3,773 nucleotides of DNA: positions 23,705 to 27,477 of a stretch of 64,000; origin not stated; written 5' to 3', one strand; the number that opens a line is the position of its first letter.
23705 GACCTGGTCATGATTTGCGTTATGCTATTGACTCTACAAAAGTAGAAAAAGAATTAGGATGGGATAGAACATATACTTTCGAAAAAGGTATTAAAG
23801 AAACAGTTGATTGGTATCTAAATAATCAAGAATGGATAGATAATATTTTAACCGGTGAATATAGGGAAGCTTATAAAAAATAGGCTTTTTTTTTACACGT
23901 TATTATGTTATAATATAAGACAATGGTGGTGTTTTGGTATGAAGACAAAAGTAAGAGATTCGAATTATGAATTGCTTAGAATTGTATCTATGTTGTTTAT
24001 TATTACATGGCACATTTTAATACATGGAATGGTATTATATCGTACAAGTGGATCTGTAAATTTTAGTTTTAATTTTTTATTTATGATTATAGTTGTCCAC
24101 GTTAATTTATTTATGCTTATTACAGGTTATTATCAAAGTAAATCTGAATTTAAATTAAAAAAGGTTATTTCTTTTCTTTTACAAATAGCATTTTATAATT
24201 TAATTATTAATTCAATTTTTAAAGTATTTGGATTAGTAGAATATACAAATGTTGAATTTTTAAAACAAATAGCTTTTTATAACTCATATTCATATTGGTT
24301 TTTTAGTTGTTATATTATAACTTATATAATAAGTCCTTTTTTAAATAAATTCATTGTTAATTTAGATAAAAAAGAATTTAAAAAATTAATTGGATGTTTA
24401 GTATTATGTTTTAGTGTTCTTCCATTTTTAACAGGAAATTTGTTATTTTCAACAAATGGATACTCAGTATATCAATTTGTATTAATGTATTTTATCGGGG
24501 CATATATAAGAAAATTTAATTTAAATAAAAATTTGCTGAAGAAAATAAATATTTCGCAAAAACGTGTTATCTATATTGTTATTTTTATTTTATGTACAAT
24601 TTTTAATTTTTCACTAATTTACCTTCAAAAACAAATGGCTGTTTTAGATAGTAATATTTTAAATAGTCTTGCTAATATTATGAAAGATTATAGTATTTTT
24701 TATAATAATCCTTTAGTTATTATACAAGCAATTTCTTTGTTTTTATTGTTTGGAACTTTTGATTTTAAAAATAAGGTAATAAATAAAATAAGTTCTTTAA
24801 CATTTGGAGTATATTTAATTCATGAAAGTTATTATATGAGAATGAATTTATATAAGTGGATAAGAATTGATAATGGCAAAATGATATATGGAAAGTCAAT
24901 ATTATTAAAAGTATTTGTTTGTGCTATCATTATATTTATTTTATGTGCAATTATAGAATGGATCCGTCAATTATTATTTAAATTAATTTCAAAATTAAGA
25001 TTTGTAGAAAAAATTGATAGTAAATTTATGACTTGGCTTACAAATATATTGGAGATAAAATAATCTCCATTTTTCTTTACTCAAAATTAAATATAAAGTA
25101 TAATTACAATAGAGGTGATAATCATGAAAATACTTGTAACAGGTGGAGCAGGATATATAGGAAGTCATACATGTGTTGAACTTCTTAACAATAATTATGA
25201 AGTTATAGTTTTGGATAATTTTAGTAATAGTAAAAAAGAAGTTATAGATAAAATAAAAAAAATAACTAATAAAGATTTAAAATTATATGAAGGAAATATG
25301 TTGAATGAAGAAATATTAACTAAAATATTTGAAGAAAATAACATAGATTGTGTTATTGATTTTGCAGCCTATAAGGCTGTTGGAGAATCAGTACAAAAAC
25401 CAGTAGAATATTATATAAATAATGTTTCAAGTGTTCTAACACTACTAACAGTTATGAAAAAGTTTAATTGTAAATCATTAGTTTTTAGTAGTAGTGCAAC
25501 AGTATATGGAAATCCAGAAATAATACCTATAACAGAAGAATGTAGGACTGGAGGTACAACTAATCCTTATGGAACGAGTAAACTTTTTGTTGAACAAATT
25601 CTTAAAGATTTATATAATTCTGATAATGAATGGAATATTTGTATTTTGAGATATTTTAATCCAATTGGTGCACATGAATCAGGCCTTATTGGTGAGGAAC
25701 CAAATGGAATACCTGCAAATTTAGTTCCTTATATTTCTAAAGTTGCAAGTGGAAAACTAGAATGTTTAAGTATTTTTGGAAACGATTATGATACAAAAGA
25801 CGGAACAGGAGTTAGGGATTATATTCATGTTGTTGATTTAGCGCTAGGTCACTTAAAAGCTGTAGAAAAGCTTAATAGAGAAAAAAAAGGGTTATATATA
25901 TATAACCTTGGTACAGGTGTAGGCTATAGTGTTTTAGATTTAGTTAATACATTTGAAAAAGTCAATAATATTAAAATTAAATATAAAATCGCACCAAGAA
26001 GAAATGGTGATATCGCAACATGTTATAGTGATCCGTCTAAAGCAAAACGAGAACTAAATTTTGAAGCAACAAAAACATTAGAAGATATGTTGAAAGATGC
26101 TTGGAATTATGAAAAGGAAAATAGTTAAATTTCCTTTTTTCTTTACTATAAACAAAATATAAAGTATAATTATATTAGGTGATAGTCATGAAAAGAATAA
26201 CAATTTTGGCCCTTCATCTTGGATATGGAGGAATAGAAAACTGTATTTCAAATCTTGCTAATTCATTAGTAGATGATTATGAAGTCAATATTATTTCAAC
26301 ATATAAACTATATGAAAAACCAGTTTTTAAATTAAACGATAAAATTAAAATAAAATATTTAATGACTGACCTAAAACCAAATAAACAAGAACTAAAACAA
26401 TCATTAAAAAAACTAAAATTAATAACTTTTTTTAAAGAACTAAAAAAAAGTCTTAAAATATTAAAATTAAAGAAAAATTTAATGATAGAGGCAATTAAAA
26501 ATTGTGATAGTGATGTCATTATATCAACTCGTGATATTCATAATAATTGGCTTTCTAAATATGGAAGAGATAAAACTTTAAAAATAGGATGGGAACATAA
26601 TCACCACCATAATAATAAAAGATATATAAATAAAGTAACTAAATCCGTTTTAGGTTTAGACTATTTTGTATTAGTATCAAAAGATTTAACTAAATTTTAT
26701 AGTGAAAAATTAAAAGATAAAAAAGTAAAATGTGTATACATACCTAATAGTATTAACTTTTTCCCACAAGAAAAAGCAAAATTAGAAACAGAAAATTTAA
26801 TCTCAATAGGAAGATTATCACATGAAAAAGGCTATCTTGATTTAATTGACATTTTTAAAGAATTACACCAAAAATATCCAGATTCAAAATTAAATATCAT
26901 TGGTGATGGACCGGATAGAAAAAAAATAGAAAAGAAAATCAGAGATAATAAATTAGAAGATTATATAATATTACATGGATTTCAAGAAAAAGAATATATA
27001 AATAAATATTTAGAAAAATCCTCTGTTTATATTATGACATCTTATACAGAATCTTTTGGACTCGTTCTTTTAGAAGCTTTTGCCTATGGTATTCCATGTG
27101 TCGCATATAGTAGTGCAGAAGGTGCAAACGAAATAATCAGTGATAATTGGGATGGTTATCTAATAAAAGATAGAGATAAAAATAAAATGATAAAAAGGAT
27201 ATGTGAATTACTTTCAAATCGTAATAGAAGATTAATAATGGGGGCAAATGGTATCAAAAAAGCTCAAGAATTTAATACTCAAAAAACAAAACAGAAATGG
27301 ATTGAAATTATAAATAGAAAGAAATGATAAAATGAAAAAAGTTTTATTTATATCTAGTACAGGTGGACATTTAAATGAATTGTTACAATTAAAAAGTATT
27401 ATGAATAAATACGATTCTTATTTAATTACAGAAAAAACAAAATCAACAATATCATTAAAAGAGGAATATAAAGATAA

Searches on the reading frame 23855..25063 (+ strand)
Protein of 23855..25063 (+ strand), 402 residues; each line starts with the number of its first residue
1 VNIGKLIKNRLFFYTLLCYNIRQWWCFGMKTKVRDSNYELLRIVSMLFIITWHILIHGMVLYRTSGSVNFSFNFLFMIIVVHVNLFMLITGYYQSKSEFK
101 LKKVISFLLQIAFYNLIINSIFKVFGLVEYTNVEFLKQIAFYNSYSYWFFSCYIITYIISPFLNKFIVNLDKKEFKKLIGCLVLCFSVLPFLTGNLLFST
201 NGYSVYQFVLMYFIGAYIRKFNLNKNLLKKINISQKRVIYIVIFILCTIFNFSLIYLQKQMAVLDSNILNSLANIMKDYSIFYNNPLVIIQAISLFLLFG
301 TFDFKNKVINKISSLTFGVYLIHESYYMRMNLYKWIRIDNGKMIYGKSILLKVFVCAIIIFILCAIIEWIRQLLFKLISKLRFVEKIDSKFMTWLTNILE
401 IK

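Call 26: search_protein_families(library=pfam, proteins=[window:23855-25063:+], max_evalue=0.001)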
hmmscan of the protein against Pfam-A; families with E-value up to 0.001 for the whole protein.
window:23855-25063:+ (402 aa): 1 family
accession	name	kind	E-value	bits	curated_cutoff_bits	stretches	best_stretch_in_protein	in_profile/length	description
PF01757.29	Acyl_transf_3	-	1.2e-21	77.6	31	1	38-368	4-325/326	Acyltransferase domain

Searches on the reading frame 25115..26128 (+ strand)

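Call 26: search_protein_families(library=pfam, proteins=[window:25115-26128:+], max_evalue=0.001)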
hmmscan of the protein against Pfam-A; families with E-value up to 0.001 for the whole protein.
window:25115-26128:+ (337 aa): 9 families
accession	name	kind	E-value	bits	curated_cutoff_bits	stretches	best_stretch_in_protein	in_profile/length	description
PF16363.11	GDP_Man_Dehyd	-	1e-58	199.8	27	1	7-328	1-331/332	GDP-mannose 4,6 dehydratase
PF01370.27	Epimerase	-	6.5e-56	189.9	20.9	1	6-266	1-240/240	NAD dependent epimerase/dehydratase family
PF02719.21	Polysacc_synt_2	-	6.8e-16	58.7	20.2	1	6-187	1-175/293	Polysaccharide biosynthesis protein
PF01073.25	3Beta_HSD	-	5.1e-13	49.1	22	1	7-165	1-159/280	3-beta hydroxysteroid dehydrogenase/isomerase family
PF04321.23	RmlD_sub_bind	-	1.5e-11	44.3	27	1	4-165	1-138/287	RmlD substrate binding domain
PF07993.18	NAD_binding_4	-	2e-08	34.1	20.1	1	8-185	1-209/258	Male sterility protein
PF00106.31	adh_short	-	1.6e-06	28.2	26.6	1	6-86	3-87/195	short chain dehydrogenase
PF05368.20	NmrA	-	0.00017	21.7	27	0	5-74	4-69/298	NmrA-like family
PF13460.12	NAD_binding_10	-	0.0004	20.7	27.2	1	10-173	1-138/184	NAD(P)H-binding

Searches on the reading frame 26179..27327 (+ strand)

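Call 26: search_protein_families(library=pfam, proteins=[window:26179-27327:+], max_evalue=0.001)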
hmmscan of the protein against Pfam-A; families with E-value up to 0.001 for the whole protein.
window:26179-27327:+ (382 aa): 3 families
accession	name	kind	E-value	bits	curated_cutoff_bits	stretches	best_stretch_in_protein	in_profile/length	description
PF00534.26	Glycos_transf_1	-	5.4e-40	137.2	26.4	1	195-360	6-171/172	Glycosyl transferases group 1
PF13692.12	Glyco_trans_1_4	-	7.6e-32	111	27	1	206-347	3-142/142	Glycosyl transferases group 1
PF20706.3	GT4-conflict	-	5.4e-10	39.2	26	1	196-325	189-325/385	Family 4 Glycosyltransferase in conflict systems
